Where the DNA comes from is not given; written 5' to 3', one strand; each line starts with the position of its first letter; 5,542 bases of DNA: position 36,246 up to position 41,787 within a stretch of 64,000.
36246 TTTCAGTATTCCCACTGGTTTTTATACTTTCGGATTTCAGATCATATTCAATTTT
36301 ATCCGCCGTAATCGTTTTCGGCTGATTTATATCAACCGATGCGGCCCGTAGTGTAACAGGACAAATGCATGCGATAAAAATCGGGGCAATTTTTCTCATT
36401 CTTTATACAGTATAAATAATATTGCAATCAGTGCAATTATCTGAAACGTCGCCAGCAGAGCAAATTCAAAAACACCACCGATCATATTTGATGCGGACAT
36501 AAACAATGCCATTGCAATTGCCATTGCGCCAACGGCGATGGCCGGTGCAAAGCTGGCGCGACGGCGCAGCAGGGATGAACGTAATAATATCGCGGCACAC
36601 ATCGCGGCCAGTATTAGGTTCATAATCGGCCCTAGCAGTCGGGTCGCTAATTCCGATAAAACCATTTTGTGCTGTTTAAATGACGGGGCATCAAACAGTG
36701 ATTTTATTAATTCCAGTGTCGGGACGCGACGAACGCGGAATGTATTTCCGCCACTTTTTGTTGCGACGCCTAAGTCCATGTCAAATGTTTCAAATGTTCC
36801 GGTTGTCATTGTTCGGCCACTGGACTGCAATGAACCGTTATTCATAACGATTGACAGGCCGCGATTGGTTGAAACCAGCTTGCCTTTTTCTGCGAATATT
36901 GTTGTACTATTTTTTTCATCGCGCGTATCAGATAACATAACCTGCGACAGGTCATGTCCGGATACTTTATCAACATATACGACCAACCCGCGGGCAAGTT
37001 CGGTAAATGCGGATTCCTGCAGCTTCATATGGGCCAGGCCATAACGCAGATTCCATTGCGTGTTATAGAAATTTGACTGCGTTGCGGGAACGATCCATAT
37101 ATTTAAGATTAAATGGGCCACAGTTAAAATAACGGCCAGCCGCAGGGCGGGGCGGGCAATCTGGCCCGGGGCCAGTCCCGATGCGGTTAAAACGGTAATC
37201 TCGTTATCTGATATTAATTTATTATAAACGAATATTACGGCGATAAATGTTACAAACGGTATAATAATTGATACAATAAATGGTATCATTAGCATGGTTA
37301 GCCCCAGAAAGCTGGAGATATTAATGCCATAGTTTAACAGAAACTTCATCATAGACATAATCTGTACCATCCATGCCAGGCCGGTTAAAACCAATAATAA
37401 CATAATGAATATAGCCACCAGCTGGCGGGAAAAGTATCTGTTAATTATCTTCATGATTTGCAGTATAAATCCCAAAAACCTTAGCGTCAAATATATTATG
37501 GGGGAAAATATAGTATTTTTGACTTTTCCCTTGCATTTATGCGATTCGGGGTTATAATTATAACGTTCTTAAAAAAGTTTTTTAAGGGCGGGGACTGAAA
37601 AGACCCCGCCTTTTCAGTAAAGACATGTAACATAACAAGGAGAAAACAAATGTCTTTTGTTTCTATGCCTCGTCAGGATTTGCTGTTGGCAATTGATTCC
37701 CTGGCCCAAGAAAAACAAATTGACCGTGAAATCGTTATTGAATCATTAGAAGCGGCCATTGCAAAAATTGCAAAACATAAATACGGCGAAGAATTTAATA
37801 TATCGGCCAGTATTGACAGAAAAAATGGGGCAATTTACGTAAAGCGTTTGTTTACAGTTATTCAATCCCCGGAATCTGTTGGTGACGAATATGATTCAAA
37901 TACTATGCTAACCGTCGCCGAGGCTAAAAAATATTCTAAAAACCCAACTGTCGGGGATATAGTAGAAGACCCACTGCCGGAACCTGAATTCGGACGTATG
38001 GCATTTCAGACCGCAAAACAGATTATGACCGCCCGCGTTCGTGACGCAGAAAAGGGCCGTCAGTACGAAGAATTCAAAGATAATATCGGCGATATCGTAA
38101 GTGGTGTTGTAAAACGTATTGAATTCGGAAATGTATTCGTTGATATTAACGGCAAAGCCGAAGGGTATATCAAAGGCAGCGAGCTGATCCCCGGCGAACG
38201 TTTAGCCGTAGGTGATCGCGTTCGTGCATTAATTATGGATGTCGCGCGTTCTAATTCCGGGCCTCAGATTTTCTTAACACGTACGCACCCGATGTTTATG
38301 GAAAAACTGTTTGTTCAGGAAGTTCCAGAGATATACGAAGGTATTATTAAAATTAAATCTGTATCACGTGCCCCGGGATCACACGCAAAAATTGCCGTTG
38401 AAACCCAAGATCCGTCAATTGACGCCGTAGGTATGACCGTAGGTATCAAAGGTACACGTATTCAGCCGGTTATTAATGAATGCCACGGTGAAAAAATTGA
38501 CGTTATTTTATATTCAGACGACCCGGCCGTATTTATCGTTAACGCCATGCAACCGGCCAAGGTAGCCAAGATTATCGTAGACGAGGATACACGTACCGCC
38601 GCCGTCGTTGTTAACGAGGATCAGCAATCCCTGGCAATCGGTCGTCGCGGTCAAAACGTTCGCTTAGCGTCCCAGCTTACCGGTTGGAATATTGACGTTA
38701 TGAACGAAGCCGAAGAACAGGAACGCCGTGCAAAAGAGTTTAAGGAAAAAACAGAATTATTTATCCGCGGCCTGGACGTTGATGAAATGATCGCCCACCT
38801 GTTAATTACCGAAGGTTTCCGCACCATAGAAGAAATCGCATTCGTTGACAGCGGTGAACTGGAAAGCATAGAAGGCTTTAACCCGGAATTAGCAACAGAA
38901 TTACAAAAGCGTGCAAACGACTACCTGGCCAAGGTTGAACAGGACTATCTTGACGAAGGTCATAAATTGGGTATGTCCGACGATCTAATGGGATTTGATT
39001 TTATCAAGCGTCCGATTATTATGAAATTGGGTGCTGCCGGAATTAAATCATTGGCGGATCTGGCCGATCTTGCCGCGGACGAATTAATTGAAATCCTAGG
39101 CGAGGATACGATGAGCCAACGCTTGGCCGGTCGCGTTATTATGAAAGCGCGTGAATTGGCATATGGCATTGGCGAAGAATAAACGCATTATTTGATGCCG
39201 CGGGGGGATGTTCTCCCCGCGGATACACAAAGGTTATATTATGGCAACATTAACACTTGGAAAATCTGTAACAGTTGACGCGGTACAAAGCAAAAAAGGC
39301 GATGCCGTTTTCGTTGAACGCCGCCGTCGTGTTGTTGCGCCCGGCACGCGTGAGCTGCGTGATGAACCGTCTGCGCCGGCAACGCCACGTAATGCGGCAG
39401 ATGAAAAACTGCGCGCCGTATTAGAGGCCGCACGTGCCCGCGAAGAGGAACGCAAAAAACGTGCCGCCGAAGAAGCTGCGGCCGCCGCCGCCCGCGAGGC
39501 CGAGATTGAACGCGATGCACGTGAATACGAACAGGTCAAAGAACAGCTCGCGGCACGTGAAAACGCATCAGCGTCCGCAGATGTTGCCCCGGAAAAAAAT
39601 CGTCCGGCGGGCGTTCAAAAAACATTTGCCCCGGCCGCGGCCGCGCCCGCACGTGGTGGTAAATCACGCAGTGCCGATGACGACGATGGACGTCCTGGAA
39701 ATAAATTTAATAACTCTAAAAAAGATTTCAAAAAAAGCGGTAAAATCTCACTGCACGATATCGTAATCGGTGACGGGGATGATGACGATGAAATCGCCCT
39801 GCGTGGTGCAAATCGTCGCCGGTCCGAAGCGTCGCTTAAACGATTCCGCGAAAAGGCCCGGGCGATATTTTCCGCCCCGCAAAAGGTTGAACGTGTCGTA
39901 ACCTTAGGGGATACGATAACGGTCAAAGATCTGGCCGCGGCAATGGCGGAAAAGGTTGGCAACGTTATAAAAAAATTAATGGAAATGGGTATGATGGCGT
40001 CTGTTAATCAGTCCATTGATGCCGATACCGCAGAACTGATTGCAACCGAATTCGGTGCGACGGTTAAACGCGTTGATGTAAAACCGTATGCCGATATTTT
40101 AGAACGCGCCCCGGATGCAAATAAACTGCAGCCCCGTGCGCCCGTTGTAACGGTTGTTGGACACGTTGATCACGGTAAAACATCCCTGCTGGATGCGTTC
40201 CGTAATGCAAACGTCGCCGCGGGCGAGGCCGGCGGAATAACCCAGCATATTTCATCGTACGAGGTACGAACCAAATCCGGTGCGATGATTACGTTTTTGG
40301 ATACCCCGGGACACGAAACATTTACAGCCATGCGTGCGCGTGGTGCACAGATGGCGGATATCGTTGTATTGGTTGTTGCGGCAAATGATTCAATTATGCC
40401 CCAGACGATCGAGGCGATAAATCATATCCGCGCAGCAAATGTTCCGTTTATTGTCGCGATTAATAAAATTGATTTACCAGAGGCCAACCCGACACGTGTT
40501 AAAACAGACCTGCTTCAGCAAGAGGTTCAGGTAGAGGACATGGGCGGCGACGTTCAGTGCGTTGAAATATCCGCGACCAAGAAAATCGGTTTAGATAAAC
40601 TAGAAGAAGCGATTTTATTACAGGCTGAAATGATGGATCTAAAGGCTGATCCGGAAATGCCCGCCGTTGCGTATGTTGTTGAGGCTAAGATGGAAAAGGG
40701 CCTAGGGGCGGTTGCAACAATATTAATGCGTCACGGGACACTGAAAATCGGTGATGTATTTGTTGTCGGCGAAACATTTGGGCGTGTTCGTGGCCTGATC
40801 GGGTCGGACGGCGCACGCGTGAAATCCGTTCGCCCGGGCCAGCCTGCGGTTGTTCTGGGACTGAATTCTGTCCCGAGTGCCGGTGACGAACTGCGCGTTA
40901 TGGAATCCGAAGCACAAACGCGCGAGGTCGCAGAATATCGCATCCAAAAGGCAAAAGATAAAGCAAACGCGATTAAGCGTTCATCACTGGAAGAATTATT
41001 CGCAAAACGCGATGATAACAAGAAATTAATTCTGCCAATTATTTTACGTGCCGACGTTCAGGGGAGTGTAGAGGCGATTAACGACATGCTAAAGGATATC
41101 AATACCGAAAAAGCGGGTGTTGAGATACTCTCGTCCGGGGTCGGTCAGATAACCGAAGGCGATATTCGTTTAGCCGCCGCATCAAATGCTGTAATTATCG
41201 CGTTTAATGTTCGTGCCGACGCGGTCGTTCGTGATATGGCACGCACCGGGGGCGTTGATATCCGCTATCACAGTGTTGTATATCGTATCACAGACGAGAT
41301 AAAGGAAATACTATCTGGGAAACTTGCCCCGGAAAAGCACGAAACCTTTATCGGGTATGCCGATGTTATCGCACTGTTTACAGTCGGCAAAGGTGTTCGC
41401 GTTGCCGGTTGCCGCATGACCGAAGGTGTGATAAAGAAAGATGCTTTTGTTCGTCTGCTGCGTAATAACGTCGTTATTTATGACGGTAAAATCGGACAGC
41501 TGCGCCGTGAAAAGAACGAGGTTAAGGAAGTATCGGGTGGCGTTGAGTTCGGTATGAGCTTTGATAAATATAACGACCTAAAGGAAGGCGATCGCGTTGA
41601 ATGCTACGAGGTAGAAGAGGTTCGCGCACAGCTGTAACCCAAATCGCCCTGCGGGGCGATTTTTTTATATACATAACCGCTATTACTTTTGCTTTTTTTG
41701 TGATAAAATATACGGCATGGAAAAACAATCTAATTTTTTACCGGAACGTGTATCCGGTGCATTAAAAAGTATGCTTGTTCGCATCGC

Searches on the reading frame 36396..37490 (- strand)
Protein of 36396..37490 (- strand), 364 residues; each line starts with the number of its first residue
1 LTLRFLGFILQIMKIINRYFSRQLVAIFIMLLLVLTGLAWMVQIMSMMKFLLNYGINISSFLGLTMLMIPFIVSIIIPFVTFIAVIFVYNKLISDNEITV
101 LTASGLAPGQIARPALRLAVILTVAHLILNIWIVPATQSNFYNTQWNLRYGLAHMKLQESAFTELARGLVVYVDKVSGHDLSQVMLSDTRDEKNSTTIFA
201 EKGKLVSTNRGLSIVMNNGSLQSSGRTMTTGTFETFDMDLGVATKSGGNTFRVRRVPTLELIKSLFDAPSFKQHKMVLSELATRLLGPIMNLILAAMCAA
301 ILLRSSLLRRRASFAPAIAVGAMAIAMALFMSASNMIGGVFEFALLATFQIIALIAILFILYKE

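Call 8: search_protein_families(library=pfam, proteins=[window:36396-37490:-], max_evalue=0.00001)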
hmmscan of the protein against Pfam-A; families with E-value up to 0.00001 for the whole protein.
window:36396-37490:- (364 aa): 1 family
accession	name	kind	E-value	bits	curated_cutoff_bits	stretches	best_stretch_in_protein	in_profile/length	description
PF03739.19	LptF_LptG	-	1.4e-52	179.3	27.9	1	18-362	1-352/353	Lipopolysaccharide export system permease LptF/LptG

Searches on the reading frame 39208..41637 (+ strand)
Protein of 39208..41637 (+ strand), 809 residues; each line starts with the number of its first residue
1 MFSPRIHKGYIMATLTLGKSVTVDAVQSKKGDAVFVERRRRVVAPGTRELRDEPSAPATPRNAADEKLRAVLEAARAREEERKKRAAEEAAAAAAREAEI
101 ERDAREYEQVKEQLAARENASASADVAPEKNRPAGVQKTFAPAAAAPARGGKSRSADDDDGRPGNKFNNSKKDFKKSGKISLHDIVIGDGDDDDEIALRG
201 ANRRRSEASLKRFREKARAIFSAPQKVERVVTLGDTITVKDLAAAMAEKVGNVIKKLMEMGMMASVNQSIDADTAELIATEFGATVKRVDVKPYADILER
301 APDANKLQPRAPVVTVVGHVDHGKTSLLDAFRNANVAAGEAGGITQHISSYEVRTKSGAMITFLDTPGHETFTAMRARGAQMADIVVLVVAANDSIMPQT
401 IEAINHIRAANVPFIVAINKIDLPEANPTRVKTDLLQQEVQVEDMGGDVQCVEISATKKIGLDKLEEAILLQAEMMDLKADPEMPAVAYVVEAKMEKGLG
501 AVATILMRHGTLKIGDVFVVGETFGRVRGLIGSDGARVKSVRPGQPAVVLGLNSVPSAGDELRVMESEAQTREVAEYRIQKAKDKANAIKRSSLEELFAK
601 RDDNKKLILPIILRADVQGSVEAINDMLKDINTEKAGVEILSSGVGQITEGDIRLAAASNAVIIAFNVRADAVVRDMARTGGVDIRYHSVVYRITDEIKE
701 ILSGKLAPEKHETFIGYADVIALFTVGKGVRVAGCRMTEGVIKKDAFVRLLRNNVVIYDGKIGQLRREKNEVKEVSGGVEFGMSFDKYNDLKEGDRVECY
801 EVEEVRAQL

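Call 8: search_protein_families(library=pfam, proteins=[window:39208-41637:+], max_evalue=0.00001)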
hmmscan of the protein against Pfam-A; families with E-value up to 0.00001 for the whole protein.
window:39208-41637:+ (809 aa): 9 families
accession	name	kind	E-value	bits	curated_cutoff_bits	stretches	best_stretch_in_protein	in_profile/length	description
PF11987.13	IF-2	-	5.3e-36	123.5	27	1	585-699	3-117/117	Translation-initiation factor 2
PF00009.33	GTP_EFTU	-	4.2e-34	118.2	26.5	1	313-470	5-183/188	Elongation factor Tu GTP binding domain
PF22042.2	EF-G_D2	-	2.6e-19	69.6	27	1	485-564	1-83/84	Elongation factor G domain 2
PF04760.21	IF2_N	-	6.2e-16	58.3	25.3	1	235-284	2-52/53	Translation initiation factor IF-2, N-terminal region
PF01926.29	MMR_HSR1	-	2.4e-12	47.4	21.9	1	314-420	2-113/113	50S ribosome-binding GTPase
PF02421.24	FeoB_N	-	2.1e-08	34.3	27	1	314-469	3-156/156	Ferrous iron transport protein B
PF00071.28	Ras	-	7e-08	32.7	21.6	1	315-467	3-154/162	Ras family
PF03144.31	GTP_EFTU_D2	-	4e-06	27.6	30.3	0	731-795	2-70/73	Elongation factor Tu domain 2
PF08477.19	Roc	-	5.2e-06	27.1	27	0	314-422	2-119/119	Ras of Complex, Roc, domain of DAPkinase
